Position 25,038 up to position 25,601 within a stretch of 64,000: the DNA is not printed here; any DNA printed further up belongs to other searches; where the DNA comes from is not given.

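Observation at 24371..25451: Three membrane proteins embedded between tail-fibre genes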

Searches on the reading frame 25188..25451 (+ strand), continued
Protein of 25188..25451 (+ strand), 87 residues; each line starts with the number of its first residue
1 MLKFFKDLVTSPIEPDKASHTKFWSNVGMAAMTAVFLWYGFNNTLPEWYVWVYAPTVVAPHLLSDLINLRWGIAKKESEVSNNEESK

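Call 88: search_dna_similar(query=L147:3501-3740:+, collection=phages, mode=protein, max_rows=40, rows=best, max_evalue=0.001)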
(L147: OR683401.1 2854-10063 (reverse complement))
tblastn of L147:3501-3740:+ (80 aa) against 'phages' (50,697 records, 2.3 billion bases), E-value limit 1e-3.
Records with a match: 82; places in all: 82; records where one place covers at least 80% of the query: 54.
Best place of each record, by identity: >=99% 1; <60% 81.
By first word of the organism name: Klebsiella 29; Stenotrophomonas 16; Aeromonas 9; Salmonella 8; Erwinia 6; Ralstonia 5; Raoultella 2; Acidovorax 2; Proteus 2; Pseudomonas 1; and 2 more.
By host as written in the record: Klebsiella pneumoniae 12; Stenotrophomonas maltophilia 12; Klebsiella pneumoniae K23 7; - 6; Aeromonas sp. 5; Ralstonia solanacearum 5; Raoultella ornithinolytica 2; Erwinia amylovora TS3128 2; and 20 more.
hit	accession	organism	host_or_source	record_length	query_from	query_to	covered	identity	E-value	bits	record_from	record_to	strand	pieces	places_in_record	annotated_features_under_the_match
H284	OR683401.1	Pseudomonas phage Bise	Pseudomonas aeruginosa 199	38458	1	80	100%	100.0%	3e-46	162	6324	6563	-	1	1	hypothetical protein (x2) | protease family protein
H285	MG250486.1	Raoultella phage Ro1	Raoultella ornithinolytica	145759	3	79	96%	36.3%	9e-4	41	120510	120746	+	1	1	hypothetical protein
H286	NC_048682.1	Raoultella phage Ro1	Raoultella ornithinolytica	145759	3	79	96%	36.3%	9e-4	41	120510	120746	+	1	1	membrane protein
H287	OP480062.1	Erwinia phage pEa_SNUABM_55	Erwinia amylovora TS3128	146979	1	78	98%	35.4%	3e-4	42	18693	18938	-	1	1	hypothetical protein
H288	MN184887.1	Erwinia phage pEp_SNUABM_01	Erwinia pyrifoliae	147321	1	78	98%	35.4%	3e-4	42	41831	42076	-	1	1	putative membrane protein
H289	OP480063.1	Erwinia phage pEa_SNUABM_56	Erwinia amylovora TS3128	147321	1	78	98%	35.4%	3e-4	42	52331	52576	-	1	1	hypothetical protein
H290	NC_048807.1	Erwinia phage pEp_SNUABM_01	Erwinia pyrifoliae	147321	1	78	98%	35.4%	3e-4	42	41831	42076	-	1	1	membrane protein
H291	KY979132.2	Acidovorax phage ACP17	Acidovorax citrulli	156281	6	66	76%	41.8%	1e-5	47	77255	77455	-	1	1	hypothetical protein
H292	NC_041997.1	Acidovorax phage ACP17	Acidovorax citrulli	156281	6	66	76%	41.8%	1e-5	47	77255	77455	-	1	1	membrane protein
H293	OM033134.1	Aeromonas phage phiA009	Aeromonas sp.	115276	1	68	85%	37.1%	3e-4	43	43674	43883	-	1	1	putative membrane protein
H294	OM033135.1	Aeromonas phage phiA019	Aeromonas sp.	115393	1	68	85%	37.1%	3e-4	43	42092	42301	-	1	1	putative membrane protein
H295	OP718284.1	Aeromonas phage vB_AceP_PAc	Aeromonas caviae AC-CY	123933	1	68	85%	37.1%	7e-4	41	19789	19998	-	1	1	hypothetical protein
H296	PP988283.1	Klebsiella phage KpS11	Klebsiella pneumoniae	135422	12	79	85%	36.8%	5e-4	42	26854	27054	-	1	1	hypothetical protein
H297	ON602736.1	Klebsiella phage VLCpiM5a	Klebsiella pneumoniae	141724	12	79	85%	36.8%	5e-4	42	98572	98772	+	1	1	membrane protein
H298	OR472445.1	Klebsiella phage vB_KpnM_Iguana_ER37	Klebsiella pneumoniae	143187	12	79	85%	36.8%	5e-4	42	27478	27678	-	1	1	membrane protein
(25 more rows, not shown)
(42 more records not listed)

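Call 110: predict_structure(alignment_id=A2)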
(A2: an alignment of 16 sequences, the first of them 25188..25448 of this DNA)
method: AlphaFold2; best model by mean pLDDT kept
length: 87 residues; sequences in the alignment: 16
mean_pLDDT: 59.0   pTM: 0.33
mean pLDDT of the five models: 59.0, 58.3, 57.3, 56.8, 53.4
residues with pLDDT >= 90: 0; 70-90: 15; 50-70: 56; < 50: 16
segments of 3 or more residues with pLDDT < 50: 75-87
pLDDT, mean of each block of 10 residues (from residue 1): 52 54 69 74 68 64 60 46 39
secondary structure, 60 per line:
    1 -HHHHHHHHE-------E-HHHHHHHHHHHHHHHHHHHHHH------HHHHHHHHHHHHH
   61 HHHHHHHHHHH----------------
elements in order: H2-9 H20-41 H48-71

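Call 112: search_protein_families(library=padloc, proteins=[window:25188-25448:+], max_evalue=0.01)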
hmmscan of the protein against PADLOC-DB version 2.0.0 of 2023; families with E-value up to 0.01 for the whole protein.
window:25188-25448:+ (87 aa): 0 families
